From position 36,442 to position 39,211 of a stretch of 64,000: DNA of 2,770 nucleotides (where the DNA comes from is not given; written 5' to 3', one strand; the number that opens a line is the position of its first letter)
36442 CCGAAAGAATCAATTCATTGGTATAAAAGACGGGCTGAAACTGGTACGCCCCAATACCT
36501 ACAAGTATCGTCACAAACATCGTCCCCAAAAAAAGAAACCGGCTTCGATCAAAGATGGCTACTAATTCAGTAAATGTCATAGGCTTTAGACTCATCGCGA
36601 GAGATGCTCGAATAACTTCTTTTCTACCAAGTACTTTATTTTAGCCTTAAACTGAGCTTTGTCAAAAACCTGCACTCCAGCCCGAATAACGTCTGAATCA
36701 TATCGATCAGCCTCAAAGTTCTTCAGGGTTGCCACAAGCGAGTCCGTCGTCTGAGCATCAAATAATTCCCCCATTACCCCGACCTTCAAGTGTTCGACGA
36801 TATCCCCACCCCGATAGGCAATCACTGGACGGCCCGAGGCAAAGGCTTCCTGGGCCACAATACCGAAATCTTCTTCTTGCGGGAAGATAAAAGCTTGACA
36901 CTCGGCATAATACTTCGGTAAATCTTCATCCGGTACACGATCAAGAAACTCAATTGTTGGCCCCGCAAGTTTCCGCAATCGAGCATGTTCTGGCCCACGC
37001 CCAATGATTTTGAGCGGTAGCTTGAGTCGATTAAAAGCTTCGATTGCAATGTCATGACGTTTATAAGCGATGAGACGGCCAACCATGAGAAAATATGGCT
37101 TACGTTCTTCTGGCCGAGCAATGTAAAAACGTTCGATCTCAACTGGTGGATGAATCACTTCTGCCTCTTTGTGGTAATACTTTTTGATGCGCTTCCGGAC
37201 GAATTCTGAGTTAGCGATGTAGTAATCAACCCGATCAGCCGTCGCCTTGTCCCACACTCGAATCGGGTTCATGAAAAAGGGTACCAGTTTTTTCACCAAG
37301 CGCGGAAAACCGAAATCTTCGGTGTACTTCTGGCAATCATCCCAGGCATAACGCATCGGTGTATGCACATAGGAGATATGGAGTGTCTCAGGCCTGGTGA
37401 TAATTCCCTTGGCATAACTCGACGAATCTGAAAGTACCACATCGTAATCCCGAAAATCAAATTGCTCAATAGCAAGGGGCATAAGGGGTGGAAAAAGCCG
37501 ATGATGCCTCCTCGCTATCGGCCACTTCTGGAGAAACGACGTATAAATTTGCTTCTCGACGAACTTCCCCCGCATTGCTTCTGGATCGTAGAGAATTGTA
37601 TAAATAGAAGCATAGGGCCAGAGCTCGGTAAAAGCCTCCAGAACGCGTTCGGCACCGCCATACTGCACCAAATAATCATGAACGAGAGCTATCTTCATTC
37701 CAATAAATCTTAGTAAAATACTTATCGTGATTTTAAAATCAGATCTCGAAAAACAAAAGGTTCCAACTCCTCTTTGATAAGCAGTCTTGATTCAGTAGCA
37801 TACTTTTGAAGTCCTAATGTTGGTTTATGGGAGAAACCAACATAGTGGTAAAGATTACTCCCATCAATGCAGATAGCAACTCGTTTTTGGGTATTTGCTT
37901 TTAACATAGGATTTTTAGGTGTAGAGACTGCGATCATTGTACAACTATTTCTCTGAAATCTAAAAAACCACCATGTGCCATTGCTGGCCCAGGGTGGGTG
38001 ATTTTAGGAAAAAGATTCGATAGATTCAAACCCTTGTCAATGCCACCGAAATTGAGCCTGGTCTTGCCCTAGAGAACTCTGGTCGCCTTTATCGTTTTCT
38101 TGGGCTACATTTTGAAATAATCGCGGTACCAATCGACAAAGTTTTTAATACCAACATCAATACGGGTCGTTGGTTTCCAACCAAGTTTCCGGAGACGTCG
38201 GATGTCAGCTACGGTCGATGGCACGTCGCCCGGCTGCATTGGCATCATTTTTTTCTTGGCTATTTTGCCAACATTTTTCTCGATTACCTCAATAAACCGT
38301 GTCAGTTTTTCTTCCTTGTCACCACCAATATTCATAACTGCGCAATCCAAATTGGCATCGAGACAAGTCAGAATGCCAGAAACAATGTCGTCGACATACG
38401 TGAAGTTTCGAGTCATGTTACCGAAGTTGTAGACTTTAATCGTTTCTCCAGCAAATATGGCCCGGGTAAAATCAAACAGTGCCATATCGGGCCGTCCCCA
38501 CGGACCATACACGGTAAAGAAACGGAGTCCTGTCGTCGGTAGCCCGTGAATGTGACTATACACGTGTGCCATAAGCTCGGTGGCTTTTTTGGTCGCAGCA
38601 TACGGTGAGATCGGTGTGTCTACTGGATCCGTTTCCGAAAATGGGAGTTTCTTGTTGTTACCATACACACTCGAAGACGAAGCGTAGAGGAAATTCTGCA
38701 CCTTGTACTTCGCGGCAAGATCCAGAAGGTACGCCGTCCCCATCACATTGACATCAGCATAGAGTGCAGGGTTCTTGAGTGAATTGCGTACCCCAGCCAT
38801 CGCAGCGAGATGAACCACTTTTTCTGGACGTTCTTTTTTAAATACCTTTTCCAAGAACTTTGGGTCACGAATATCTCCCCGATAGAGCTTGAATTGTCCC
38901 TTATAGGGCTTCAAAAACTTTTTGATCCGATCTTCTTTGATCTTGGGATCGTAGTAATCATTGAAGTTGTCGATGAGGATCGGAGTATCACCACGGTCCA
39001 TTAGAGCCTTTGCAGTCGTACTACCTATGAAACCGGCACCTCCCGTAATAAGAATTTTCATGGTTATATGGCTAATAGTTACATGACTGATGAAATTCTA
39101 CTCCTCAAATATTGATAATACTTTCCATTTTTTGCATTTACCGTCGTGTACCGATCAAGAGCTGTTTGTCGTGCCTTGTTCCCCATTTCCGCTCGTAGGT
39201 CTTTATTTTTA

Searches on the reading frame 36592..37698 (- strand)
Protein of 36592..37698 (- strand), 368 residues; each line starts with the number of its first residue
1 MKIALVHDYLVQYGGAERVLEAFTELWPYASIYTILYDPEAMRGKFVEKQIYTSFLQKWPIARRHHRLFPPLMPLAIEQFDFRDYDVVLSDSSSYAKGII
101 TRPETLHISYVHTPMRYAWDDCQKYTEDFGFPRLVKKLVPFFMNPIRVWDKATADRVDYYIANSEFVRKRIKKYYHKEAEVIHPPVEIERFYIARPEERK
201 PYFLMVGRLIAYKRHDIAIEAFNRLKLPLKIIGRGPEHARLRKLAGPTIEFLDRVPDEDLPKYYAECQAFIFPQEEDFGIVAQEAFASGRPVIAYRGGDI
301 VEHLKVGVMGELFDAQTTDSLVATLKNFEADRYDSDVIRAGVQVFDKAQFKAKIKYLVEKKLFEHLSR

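Call 7: search_protein_families(library=pfam, proteins=[window:36592-37698:-])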
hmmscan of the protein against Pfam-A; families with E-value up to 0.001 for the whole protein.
window:36592-37698:- (368 aa): 4 families
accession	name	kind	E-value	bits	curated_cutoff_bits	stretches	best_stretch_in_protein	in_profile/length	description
PF00534.26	Glycos_transf_1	-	9e-25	87.6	26.4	1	196-332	11-159/172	Glycosyl transferases group 1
PF13692.12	Glyco_trans_1_4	-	2.4e-21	76.9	27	1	201-326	2-137/142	Glycosyl transferases group 1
PF13439.12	Glyco_transf_4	-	3.6e-09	37.3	28.5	1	13-190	1-170/170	Glycosyltransferase Family 4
PF20706.3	GT4-conflict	-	0.00019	21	26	1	182-302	177-318/385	Family 4 Glycosyltransferase in conflict systems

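Call 8: search_protein_families(library=ncbifam, proteins=[window:36592-37698:-])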
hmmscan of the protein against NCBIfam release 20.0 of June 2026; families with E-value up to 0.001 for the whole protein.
window:36592-37698:- (368 aa): 14 families
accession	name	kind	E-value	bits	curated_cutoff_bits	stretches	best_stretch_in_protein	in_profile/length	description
TIGR04047.1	MSMEG_0565_glyc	hypoth_equivalog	6.7e-13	48.5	259.85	1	249-352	259-362/373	MSMEG_0565 family glycosyltransferase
NF053787.1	GlcN_PG_synth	equivalog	2.7e-09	36.4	480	1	202-359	199-354/361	N-acetylglucosaminyl phosphatidylglycerol synthase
NF041010.1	glycosy_Agl16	equivalog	6.6e-09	35.1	575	1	147-304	124-292/352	glycosylation protein Agl16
TIGR03449.1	mycothiol_MshA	equivalog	8.3e-09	34.8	462.5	1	247-333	284-371/406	D-inositol-3-phosphate glycosyltransferase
TIGR02149.1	glgA_Coryne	subfamily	1.8e-07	30.6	302.4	1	199-320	203-338/391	glycogen synthase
TIGR04063.1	stp3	hypoth_equivalog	2.8e-07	29.8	442.05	1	207-347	220-376/397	TIGR04063 family PEP-CTERM/XrtA system glycosyltransferase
TIGR03088.1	stp2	hypoth_equivalog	7.5e-07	28.5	409.05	1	200-333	194-340/374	TIGR03088 family PEP-CTERM/XrtA system glycosyltransferase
NF007396.0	PRK09922.1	equivalog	2.5e-06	26.6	385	1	157-361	136-358/361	lipopolysaccharide 1,6-galactosyltransferase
NF038255.1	exopoly_VpsD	equivalog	4.3e-06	25.8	300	1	153-304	153-321/381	VpsD family glycosyltransferase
NF012028.0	PRK15484.1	subfamily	8e-06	25.2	618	1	251-351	261-365/380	lipopolysaccharide N-acetylglucosaminyltransferase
TIGR02918.1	TIGR02918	equivalog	1.6e-05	23.8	574.6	1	153-295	267-422/500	accessory Sec system glycosyltransferase GtfA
TIGR03999.1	thiol_BshA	equivalog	2.2e-05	23.6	273.7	1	222-325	221-332/375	N-acetyl-alpha-D-glucosaminyl L-malate synthase BshA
NF050063.1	ProtGlycPglJ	equivalog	4.9e-05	22.7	500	1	176-327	167-328/363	N-acetylgalactosamine-N,N'-diacetylbacillosaminyl-diphospho-undecaprenol 4-alpha-N-acetylgalactosaminyltransferase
NF041876.1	EPS_EpsE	equivalog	6.2e-05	22.4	400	1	195-333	209-363/389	exopolysaccharide biosynthesis GT4 family glycosyltransferase EpsE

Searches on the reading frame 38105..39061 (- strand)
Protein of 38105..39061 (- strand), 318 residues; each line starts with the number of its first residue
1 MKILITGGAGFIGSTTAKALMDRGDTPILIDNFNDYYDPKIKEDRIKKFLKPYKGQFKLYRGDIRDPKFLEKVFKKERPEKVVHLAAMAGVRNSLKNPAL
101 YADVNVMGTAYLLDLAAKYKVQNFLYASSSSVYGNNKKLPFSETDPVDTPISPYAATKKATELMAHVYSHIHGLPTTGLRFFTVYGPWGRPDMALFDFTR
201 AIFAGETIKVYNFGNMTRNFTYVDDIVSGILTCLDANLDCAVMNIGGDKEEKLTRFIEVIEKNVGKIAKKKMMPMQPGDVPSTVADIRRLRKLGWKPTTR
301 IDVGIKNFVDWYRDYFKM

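Call 7: search_protein_families(library=pfam, proteins=[window:38105-39061:-])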
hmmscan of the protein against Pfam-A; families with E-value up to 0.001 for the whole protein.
window:38105-39061:- (318 aa): 8 families
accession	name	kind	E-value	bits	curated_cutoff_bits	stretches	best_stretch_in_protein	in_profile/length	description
PF16363.11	GDP_Man_Dehyd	-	3.4e-57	194.8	27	1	4-307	1-331/332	GDP-mannose 4,6 dehydratase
PF01370.27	Epimerase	-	7.9e-56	189.6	20.9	1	3-246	1-240/240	NAD dependent epimerase/dehydratase family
PF01073.25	3Beta_HSD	-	4e-19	69.2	22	1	4-228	1-223/280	3-beta hydroxysteroid dehydrogenase/isomerase family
PF04321.23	RmlD_sub_bind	-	4.8e-16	59.1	27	1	1-238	1-201/287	RmlD substrate binding domain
PF02719.21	Polysacc_synt_2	-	1e-15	58.1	20.2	1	3-231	1-214/293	Polysaccharide biosynthesis protein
PF07993.18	NAD_binding_4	-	1.5e-09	37.9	20.1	1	5-190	1-210/258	Male sterility protein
PF08659.16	KR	-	1.6e-06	28.6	22.6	1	3-140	3-148/180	KR domain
PF00106.31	adh_short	-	0.00035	20.6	26.6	0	3-92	3-88/195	short chain dehydrogenase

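Call 8: search_protein_families(library=ncbifam, proteins=[window:38105-39061:-])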
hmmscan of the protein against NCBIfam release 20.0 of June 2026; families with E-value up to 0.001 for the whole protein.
window:38105-39061:- (318 aa): 31 families (the best 25 are shown)
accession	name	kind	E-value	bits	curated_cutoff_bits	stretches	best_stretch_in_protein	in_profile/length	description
TIGR01179.1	galE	equivalog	5.1e-50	170.2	262.3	2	2-186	1-178/332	UDP-glucose 4-epimerase GalE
TIGR01181.1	dTDP_gluc_dehyt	equivalog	8.5e-49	166.3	365.1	1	2-314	1-313/321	dTDP-glucose 4,6-dehydratase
TIGR04180.1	EDH_00030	hypoth_equivalog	6.2e-38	130.6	475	1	3-297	1-294/297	NAD-dependent 4,6-dehydratase LegB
NF007956.0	PRK10675.1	subfamily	3.9e-35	121.6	394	1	1-164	1-159/338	UDP-glucose 4-epimerase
TIGR02197.1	heptose_epim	equivalog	1.3e-34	119.8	274.6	1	3-313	1-314/316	ADP-glyceromanno-heptose 6-epimerase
NF011728.1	PRK15181.1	equivalog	7.1e-32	110.8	760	1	3-315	18-340/348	Vi polysaccharide biosynthesis UDP-N-acetylglucosaminuronic acid C-4 epimerase TviC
NF007582.0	PRK10217.1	equivalog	1.3e-30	106.8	698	1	2-312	3-331/355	dTDP-glucose 4,6-dehydratase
NF007490.0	PRK10084.1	subfamily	2.7e-30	105.6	649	1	1-313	1-335/361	dTDP-glucose 4,6-dehydratase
TIGR02622.1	CDP_4_6_dhtase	equivalog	7e-24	84.6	278.45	1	2-316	6-334/352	CDP-glucose 4,6-dehydratase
NF047922.1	GDPFucSynFcl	equivalog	2.6e-21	76.4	500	1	63-314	38-303/308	GDP-L-fucose synthase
NF043036.1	ErythonDh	equivalog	2.9e-19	69.4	325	1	1-203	1-198/321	D-erythronate dehydrogenase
TIGR01472.1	gmd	equivalog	1.6e-16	60.4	415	1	4-177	4-178/342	GDP-mannose 4,6-dehydratase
NF008360.0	PRK11150.1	equivalog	4.2e-16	59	452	2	123-311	110-305/310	ADP-glyceromanno-heptose 6-epimerase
NF008872.0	PRK11908.1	equivalog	2.6e-15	56.3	294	1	1-249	2-255/349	bifunctional UDP-4-keto-pentose/UDP-xylose synthase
TIGR01214.1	rmlD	equivalog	9.9e-15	54.4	224.05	1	2-170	1-140/285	dTDP-4-dehydrorhamnose reductase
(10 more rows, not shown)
